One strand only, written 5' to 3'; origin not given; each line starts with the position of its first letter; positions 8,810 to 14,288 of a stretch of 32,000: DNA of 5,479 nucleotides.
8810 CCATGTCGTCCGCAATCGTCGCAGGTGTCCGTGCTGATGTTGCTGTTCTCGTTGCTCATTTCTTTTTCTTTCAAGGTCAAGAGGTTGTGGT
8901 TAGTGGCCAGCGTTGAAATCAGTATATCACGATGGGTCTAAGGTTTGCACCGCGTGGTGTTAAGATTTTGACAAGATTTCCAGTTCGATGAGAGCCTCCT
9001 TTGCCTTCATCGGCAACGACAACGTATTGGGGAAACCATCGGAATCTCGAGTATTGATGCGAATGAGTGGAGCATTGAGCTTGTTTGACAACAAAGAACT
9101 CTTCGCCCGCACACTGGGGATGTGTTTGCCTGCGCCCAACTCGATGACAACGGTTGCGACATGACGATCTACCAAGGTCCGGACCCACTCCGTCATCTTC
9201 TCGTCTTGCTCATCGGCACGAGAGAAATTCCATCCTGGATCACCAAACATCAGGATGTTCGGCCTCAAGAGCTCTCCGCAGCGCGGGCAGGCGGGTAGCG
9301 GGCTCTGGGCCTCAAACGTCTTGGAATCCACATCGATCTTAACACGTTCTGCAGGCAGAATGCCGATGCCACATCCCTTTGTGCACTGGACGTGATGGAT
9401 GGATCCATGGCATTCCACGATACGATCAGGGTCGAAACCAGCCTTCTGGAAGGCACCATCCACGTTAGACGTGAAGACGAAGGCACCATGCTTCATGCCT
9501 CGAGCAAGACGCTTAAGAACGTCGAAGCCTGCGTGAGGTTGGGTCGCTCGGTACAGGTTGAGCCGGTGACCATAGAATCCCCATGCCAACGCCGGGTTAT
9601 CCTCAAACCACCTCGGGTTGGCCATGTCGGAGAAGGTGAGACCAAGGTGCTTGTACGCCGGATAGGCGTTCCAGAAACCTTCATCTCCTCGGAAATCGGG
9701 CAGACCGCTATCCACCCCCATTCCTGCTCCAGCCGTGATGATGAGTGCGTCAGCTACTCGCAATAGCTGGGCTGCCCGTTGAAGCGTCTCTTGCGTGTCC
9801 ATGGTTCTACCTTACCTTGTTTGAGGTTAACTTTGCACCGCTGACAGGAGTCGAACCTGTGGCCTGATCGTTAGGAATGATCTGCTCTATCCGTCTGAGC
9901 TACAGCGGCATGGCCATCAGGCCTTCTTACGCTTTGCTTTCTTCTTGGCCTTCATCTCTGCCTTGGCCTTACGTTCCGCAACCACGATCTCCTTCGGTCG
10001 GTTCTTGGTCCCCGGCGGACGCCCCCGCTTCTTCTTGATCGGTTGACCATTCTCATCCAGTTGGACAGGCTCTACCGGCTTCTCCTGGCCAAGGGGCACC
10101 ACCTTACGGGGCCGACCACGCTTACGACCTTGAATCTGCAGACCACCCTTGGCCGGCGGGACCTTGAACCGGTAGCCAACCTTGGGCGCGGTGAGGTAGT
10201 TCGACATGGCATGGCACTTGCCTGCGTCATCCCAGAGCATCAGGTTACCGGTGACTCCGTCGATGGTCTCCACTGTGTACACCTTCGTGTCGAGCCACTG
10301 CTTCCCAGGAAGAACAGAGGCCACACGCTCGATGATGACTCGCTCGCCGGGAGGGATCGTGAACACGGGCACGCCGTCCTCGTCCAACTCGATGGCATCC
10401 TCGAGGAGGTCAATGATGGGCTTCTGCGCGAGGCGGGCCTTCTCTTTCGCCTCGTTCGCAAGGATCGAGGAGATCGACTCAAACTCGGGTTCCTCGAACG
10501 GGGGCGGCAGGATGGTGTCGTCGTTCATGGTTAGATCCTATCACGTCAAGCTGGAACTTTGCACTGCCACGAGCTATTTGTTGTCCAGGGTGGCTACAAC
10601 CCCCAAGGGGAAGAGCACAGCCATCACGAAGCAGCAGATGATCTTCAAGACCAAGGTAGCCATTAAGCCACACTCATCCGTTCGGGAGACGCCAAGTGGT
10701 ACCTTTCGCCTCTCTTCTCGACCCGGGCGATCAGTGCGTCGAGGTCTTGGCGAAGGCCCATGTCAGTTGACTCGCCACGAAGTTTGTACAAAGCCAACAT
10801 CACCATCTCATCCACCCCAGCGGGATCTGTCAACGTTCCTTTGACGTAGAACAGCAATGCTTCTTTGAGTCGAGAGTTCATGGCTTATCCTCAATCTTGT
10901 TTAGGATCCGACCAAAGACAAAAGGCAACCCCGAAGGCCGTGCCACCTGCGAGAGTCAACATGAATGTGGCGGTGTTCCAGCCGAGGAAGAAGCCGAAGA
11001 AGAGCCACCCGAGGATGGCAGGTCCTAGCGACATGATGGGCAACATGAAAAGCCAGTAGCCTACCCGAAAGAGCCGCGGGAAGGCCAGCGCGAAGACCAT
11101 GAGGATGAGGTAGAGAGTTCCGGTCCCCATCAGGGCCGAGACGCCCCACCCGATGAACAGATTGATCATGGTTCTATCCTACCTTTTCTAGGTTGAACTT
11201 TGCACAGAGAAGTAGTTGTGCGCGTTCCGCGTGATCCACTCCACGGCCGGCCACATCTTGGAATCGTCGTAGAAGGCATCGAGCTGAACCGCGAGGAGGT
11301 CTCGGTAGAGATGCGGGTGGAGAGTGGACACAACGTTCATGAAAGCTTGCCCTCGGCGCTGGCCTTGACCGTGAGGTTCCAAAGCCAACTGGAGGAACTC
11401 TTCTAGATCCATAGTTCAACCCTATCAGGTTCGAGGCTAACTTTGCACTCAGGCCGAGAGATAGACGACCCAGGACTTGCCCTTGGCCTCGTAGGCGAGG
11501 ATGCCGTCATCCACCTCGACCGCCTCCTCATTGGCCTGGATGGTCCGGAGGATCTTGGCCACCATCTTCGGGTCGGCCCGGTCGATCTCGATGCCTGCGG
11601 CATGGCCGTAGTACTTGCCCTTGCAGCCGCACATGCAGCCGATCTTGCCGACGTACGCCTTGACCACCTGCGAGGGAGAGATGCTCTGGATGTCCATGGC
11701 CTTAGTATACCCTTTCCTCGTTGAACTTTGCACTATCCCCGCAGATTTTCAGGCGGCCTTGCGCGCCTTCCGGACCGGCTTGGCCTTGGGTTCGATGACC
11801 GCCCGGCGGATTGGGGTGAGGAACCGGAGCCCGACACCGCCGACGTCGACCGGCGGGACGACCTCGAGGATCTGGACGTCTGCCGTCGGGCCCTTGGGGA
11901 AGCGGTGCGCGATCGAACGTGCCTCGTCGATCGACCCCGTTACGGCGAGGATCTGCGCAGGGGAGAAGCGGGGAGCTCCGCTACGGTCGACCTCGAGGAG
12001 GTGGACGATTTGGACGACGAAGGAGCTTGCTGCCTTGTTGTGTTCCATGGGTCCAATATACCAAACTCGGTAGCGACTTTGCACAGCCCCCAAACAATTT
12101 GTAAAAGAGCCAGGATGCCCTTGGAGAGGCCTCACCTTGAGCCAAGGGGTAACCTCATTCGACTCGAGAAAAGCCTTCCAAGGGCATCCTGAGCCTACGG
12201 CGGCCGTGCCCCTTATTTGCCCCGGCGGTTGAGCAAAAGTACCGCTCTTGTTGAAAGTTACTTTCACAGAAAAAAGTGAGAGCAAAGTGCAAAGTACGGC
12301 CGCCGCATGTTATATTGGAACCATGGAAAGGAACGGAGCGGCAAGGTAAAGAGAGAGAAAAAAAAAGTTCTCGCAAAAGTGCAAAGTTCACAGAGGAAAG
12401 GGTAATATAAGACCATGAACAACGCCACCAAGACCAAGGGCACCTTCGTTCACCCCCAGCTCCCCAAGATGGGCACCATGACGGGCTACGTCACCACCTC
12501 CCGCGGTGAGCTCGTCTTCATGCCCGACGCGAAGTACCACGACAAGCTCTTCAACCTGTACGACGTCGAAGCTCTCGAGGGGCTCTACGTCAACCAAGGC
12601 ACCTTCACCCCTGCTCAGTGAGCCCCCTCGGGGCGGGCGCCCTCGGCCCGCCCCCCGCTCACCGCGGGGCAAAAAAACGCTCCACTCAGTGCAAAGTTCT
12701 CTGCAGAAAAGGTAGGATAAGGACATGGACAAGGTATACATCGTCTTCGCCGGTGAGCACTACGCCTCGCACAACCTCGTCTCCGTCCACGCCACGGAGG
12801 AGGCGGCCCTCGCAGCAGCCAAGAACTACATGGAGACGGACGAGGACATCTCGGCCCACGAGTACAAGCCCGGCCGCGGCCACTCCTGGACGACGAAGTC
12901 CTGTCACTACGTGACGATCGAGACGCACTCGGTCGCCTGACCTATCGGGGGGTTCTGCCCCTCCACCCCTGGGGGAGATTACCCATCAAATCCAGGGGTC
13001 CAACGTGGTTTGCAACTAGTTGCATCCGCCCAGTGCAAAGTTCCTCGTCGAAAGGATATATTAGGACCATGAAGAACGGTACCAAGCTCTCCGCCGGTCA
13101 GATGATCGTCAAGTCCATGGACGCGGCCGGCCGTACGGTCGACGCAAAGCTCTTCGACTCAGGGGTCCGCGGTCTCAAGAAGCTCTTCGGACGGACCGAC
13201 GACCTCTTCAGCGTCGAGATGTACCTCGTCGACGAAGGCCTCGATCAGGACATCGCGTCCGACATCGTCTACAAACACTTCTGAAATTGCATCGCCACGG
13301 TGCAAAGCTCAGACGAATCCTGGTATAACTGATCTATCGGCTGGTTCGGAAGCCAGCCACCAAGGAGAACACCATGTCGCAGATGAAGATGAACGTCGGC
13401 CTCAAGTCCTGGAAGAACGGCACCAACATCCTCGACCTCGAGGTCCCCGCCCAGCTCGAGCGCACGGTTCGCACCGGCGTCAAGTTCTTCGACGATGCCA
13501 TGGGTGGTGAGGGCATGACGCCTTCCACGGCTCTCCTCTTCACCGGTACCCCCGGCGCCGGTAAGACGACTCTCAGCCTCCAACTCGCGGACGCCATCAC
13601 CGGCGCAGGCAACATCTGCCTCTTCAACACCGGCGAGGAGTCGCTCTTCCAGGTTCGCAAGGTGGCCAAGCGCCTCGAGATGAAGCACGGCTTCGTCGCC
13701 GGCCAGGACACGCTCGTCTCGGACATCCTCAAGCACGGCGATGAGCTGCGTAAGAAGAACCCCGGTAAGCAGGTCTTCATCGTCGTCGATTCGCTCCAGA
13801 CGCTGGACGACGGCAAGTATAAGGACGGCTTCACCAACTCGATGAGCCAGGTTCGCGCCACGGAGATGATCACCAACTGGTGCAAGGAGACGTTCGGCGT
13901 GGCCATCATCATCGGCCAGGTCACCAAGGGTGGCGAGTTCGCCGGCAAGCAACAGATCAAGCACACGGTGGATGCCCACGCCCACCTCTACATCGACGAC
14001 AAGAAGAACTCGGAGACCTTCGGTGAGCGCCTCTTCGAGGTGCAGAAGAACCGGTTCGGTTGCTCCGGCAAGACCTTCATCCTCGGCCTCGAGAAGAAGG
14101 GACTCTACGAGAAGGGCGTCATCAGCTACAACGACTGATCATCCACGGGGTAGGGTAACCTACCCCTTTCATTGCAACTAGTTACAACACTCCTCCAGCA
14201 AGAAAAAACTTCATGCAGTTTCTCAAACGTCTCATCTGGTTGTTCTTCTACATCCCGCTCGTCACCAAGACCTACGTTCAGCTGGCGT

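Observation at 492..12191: Four-copy ~80-bp intergenic hairpin repeat with covarying arms and a flippable core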

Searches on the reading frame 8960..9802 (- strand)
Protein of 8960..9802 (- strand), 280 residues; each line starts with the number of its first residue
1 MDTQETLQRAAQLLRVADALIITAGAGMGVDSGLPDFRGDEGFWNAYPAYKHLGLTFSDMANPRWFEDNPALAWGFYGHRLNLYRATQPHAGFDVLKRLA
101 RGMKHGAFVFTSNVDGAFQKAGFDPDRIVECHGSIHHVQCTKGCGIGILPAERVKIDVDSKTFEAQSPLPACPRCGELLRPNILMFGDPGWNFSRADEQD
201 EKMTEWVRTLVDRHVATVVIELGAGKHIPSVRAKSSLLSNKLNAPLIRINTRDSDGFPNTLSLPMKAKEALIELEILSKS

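Call 25: search_protein_families(library=pfam, proteins=[window:8960-9802:-], max_evalue=0.01)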
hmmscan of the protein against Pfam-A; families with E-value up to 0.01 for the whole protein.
window:8960-9802:- (280 aa): 2 families
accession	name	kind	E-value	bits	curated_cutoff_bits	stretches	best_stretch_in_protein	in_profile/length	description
PF02146.23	SIR2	-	4.7e-23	82.5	24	1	25-190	1-152/180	Sir2 family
PF07905.16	PucR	-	0.0031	18.2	33.5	1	197-250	53-102/118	Purine catabolism regulatory protein-like family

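Call 26: search_protein_families(library=phrogs, proteins=[window:8960-9802:-], max_evalue=0.001)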
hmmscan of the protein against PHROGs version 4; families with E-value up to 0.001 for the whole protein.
window:8960-9802:- (280 aa): 1 family
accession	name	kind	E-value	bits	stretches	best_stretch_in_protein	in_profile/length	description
phrog_2162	-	DNA, RNA and nucleotide metabolism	1.4e-45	156.8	1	13-255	6-231/277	Sir2 (NAD-dependent deacetylase)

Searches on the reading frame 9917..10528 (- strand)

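Call 25: search_protein_families(library=pfam, proteins=[window:9917-10528:-], max_evalue=0.01)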
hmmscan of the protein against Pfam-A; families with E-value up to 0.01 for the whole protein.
window:9917-10528:- (203 aa): 1 family
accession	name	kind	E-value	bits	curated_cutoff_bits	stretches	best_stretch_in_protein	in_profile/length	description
PF02178.24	AT_hook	-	0.0024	18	17.4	0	134-143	1-10/13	AT hook motif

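Call 26: search_protein_families(library=phrogs, proteins=[window:9917-10528:-], max_evalue=0.001)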
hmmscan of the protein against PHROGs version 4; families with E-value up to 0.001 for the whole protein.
window:9917-10528:- (203 aa): 0 families

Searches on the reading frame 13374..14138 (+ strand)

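Call 25: search_protein_families(library=pfam, proteins=[window:13374-14138:+], max_evalue=0.01)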
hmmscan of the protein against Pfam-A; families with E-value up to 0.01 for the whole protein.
window:13374-14138:+ (254 aa): 13 families
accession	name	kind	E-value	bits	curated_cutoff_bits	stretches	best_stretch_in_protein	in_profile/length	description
PF06745.19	ATPase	-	6.7e-13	49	26.6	2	32-108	1-77/231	KaiC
PF13481.12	AAA_25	-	4.6e-05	23.6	27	1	51-185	33-192/195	AAA domain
PF13401.12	AAA_22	-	8.2e-05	23.4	27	1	53-150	7-97/130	AAA domain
PF03796.21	DnaB_C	-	0.00013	21.9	27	0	32-84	2-54/255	DnaB-like helicase C terminal domain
PF20720.3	nSTAND3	-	0.00022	21.4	27.2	0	53-79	19-45/155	Novel STAND NTPase 3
PF24883.2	NPHP3_N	-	0.00037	21.2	24.8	0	50-84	21-55/164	Nephrocystin 3, N-terminal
PF13238.12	AAA_18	-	0.00049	21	29.4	1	55-139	2-78/128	AAA domain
PF09848.15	SLFN-g3_helicase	-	0.00057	19.7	24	1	54-204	4-147/354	Schlafen group 3, DNA/RNA helicase domain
PF13207.12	AAA_17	-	0.0018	19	27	1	57-160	1-99/136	AAA domain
PF13191.12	AAA_16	-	0.0019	19.1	32.6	0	52-101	25-82/167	AAA ATPase domain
PF13521.12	AAA_28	-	0.005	17.5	27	0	55-74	3-22/164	AAA domain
PF06414.18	Zeta_toxin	-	0.0071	16.2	22.3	0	52-85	17-50/199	Zeta toxin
PF00154.27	RecA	-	0.0078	16.1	27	0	30-142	31-140/262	recA bacterial DNA recombination protein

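Call 26: search_protein_families(library=phrogs, proteins=[window:13374-14138:+], max_evalue=0.001)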
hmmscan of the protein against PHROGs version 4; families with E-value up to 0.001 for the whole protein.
window:13374-14138:+ (254 aa): 6 families
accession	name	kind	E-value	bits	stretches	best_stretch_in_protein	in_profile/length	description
phrog_26214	-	unknown function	2.5e-19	70.2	1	32-246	37-239/420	-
phrog_19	-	DNA, RNA and nucleotide metabolism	1.3e-11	45.1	1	27-94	330-396/621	DnaB-like replicative helicase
phrog_6891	-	other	9e-09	36.4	1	47-210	38-184/310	ATPase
phrog_243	-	DNA, RNA and nucleotide metabolism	6.3e-06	26.3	0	115-229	125-244/273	DnaB-like replicative helicase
phrog_97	-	other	9.1e-05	22.8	1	19-142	37-174/506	UvsX-like recombinase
phrog_8337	-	DNA, RNA and nucleotide metabolism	0.00014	22.4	1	29-165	47-186/273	DNA repair protein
